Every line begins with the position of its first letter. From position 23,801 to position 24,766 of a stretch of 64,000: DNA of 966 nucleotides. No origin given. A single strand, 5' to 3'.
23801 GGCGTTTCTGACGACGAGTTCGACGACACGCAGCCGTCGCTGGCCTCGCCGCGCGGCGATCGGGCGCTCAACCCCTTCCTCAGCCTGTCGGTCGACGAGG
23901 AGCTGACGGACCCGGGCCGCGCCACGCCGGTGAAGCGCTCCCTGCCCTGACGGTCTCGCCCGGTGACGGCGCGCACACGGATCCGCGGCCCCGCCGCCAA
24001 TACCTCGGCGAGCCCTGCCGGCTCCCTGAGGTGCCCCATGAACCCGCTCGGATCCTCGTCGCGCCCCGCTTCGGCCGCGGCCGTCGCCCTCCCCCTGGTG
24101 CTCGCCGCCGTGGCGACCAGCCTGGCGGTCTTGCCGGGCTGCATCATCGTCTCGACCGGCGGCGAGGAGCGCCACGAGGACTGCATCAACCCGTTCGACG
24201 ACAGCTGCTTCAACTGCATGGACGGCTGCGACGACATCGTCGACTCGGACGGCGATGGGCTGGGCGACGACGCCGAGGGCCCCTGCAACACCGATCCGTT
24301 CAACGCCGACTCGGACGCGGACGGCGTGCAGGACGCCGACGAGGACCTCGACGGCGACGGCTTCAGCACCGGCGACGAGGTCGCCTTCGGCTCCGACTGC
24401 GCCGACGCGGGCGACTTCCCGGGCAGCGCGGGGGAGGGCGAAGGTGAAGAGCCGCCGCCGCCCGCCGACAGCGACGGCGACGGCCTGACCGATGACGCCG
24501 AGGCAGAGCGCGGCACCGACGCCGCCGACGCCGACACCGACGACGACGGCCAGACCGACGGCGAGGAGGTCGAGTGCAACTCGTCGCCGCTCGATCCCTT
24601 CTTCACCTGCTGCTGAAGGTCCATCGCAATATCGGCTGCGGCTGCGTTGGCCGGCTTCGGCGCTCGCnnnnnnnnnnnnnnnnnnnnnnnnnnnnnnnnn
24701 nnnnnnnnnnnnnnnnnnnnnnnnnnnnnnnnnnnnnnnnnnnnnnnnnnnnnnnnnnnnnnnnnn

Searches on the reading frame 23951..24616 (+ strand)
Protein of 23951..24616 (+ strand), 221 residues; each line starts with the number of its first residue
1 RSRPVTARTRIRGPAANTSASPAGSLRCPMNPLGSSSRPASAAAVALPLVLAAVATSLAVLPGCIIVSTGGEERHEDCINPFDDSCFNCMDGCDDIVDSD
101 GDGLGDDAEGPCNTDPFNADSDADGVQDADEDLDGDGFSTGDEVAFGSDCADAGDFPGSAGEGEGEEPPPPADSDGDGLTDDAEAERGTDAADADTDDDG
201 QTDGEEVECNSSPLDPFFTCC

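Call 11: search_protein_families(library=pfam, proteins=[window:23951-24616:+], max_evalue=0.01)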
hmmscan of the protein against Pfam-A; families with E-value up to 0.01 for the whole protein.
window:23951-24616:+ (221 aa): 1 family
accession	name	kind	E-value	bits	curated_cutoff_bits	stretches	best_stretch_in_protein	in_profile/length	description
PF18884.5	TSP3_bac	-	6.2e-10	39.2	25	1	173-190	1-18/22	Bacterial TSP3 repeat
